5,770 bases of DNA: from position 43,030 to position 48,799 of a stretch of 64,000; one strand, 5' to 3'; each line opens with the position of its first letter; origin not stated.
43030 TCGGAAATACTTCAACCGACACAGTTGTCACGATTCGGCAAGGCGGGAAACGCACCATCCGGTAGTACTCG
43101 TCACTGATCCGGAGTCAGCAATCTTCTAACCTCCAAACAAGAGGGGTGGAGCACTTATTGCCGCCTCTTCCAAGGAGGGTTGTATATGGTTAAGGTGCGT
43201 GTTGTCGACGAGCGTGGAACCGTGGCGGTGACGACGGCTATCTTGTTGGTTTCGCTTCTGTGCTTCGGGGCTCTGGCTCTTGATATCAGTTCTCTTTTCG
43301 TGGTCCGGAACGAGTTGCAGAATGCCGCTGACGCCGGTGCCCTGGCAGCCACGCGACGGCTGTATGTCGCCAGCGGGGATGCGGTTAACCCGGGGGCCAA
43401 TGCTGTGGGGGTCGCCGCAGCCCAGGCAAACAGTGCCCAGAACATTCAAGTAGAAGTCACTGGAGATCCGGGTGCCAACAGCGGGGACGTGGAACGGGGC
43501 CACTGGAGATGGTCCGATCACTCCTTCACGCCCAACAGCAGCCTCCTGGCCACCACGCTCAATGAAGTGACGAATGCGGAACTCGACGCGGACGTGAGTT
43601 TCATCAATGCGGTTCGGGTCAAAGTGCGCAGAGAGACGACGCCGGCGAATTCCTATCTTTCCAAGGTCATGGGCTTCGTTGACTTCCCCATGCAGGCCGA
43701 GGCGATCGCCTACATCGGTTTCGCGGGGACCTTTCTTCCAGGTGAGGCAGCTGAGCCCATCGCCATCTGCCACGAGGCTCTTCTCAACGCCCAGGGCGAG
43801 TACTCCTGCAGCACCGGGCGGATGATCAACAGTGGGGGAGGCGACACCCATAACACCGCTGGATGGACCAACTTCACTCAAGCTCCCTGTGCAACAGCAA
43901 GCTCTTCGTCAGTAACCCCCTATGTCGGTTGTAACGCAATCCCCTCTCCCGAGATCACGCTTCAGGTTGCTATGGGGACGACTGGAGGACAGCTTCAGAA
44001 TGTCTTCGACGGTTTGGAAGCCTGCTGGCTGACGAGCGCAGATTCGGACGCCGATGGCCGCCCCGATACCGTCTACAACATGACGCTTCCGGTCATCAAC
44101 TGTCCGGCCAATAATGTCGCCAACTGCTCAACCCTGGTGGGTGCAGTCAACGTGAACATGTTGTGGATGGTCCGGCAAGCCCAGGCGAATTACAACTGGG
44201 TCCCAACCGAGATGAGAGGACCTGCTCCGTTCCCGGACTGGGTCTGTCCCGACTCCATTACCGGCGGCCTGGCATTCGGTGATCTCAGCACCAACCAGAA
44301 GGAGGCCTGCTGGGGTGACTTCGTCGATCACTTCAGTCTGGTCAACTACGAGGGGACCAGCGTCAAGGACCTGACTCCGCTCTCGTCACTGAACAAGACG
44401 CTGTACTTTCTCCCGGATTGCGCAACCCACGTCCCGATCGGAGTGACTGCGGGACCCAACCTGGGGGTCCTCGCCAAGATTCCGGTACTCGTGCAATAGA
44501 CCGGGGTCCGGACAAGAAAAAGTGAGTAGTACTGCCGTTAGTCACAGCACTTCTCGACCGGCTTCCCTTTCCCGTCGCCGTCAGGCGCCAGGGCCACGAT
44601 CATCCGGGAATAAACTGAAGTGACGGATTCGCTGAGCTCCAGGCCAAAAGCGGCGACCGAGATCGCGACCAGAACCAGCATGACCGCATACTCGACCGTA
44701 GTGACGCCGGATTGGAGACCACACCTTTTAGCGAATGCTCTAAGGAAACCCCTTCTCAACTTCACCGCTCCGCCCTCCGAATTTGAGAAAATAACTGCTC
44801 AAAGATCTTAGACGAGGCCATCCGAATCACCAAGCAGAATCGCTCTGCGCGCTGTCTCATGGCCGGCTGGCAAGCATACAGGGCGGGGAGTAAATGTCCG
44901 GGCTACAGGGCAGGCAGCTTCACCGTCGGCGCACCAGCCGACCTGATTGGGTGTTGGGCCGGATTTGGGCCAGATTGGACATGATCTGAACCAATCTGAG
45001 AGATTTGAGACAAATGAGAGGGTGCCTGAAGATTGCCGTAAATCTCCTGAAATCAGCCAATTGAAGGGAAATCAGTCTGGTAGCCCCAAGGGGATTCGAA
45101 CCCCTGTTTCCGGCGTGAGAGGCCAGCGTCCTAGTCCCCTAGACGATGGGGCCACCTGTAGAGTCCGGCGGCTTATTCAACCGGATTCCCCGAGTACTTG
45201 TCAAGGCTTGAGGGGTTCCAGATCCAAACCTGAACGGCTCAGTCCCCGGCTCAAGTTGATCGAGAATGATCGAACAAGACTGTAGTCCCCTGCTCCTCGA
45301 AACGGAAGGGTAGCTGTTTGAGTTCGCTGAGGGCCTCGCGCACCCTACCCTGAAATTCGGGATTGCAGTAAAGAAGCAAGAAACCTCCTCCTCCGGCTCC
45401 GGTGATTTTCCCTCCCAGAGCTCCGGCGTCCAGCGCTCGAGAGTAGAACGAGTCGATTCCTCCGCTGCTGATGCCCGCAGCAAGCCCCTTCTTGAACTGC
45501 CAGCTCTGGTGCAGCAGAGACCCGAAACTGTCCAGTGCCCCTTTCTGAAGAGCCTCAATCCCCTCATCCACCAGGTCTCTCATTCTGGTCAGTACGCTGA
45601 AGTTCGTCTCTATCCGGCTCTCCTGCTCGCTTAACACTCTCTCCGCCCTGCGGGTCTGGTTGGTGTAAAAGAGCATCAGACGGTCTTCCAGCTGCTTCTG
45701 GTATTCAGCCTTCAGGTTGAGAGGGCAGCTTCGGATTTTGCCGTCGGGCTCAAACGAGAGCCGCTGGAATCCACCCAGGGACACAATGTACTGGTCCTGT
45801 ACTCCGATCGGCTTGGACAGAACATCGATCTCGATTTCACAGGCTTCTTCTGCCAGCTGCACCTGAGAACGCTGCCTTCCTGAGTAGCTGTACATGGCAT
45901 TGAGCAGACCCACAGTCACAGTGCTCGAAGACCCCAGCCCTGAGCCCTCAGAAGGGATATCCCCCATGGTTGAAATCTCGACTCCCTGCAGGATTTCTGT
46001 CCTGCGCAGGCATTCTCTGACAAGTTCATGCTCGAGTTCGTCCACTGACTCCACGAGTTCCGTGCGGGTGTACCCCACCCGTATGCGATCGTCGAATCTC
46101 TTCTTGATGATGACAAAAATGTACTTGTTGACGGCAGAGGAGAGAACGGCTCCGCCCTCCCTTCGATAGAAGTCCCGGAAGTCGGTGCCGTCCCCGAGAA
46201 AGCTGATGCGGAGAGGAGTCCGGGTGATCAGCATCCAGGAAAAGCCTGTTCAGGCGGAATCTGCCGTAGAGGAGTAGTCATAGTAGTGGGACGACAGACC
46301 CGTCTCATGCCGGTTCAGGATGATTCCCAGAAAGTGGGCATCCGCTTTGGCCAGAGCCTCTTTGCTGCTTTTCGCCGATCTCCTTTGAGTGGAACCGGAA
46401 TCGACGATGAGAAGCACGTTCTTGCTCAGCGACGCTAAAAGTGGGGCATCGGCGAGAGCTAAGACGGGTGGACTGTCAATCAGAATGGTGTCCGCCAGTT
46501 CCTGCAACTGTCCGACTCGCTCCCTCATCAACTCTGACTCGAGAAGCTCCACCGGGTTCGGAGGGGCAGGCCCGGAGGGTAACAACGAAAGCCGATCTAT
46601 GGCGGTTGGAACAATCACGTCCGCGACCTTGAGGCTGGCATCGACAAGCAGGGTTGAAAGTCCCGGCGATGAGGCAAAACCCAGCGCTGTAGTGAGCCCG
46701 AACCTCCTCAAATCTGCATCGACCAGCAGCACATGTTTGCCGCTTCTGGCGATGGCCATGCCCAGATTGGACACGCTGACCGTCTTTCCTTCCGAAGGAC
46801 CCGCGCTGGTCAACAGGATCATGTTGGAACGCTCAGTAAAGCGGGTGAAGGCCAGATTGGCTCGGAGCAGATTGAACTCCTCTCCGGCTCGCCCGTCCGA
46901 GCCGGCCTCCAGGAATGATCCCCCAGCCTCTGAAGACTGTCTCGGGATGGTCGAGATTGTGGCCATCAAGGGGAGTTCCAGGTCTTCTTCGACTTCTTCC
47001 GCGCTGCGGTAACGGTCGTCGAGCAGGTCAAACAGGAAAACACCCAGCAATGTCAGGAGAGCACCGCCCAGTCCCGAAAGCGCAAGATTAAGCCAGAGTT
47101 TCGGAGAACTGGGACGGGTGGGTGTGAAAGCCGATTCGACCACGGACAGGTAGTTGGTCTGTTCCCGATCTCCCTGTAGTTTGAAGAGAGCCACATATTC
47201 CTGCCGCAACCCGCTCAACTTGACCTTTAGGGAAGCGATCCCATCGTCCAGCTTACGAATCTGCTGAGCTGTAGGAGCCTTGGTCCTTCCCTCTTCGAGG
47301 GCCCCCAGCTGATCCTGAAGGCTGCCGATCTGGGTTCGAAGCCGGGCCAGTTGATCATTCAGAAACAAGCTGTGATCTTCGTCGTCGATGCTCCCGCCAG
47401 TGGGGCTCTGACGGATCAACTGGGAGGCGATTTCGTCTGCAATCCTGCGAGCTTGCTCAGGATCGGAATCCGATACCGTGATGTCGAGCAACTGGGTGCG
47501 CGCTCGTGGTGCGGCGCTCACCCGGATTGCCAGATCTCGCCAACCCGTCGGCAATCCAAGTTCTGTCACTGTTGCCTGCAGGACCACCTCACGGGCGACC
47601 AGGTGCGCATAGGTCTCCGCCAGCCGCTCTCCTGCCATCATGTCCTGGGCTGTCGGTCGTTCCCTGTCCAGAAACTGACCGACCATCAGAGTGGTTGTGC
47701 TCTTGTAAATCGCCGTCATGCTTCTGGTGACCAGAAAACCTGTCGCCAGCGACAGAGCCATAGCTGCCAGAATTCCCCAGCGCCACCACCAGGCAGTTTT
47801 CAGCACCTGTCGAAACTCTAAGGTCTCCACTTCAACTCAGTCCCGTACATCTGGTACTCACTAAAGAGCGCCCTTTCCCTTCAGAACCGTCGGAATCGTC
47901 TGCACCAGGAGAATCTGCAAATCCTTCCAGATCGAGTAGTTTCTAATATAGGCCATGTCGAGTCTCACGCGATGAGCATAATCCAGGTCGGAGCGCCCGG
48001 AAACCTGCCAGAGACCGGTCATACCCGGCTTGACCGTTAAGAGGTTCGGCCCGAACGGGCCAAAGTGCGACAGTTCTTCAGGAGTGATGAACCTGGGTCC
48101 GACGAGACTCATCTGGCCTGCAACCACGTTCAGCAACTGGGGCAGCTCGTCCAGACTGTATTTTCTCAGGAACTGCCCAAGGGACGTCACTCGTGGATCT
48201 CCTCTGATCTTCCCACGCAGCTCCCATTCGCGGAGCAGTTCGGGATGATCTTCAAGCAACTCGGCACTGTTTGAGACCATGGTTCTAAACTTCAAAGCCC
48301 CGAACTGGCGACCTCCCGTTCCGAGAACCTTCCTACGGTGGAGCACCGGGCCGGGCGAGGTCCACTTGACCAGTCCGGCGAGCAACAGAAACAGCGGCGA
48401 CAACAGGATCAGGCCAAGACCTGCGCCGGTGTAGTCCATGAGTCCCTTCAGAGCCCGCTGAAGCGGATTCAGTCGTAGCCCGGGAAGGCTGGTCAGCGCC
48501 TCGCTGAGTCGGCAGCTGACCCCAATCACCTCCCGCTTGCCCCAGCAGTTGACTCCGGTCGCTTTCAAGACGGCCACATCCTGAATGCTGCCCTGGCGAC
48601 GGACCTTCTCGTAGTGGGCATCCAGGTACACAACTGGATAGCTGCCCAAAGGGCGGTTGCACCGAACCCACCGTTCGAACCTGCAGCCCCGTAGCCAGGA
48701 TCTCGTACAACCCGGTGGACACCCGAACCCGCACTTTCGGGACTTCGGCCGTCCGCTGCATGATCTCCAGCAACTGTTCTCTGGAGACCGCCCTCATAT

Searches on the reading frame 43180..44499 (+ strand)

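Call 52: search_protein_families(library=pfam, proteins=[window:43180-44499:+], max_evalue=0.001)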
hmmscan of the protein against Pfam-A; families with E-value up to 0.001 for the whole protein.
window:43180-44499:+ (439 aa): 2 families
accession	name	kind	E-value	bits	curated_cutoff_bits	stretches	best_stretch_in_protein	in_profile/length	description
PF13400.11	Tad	-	1.1e-09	38.9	22.3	1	13-57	1-44/47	Putative Flp pilus-assembly TadE/G-like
PF09977.15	Tad_C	-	3e-08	35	22.1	1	73-177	12-93/93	Putative Tad-like Flp pilus-assembly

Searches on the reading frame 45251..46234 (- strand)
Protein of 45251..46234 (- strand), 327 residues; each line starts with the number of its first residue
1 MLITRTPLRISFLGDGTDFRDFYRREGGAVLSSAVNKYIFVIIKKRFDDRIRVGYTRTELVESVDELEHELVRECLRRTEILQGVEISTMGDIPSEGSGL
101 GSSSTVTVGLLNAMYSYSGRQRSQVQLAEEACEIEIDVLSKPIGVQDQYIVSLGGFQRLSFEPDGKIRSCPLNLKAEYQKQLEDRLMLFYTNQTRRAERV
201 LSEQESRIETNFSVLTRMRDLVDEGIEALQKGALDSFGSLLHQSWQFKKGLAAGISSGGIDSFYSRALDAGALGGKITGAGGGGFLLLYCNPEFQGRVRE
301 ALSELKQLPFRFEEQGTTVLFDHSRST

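Call 52: search_protein_families(library=pfam, proteins=[window:45251-46234:-], max_evalue=0.001)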
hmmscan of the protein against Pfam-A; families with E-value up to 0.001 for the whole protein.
window:45251-46234:- (327 aa): 2 families
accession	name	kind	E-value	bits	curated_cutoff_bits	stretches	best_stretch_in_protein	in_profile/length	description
PF00288.32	GHMP_kinases_N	-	4e-14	53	22.3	1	74-155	9-87/87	GHMP kinases N terminal domain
PF08544.19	GHMP_kinases_C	-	4.9e-11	43.3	21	1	226-304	2-81/85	GHMP kinases C terminal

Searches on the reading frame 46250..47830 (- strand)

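Call 52: search_protein_families(library=pfam, proteins=[window:46250-47830:-], max_evalue=0.001)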
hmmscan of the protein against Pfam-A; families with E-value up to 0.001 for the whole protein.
window:46250-47830:- (526 aa): 3 families
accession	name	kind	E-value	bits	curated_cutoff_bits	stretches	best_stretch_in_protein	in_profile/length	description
PF13614.12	AAA_31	-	2.5e-09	37.7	27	1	348-466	14-138/177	AAA domain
PF02706.20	Wzz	-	2.5e-06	28.1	25.5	1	3-91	2-91/91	Chain length determinant protein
PF01656.29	CbiA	-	5.8e-06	26.7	25.4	1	345-511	8-86/125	CobQ/CobB/MinD/ParA nucleotide binding domain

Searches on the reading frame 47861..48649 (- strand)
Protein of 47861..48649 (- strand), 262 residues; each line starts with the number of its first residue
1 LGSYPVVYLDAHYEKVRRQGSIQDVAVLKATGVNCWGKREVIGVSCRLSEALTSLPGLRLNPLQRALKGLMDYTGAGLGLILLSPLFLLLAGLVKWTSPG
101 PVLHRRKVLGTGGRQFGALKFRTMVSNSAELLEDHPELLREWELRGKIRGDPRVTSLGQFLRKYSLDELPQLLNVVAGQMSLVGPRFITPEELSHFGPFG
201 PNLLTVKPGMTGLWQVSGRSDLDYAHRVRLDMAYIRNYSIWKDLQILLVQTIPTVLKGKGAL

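Call 76: search_protein_families(library=pfam, proteins=[window:47861-48649:-], max_evalue=0.001)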
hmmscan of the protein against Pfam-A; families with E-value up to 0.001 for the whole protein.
window:47861-48649:- (262 aa): 2 families
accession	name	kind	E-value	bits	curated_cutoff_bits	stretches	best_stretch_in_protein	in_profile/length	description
PF02397.22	Bac_transf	-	3.3e-54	183.6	27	1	68-256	1-178/179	Bacterial sugar transferase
PF00872.24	Transposase_mut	-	5.1e-08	32.7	21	1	3-50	159-206/379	Transposase, Mutator family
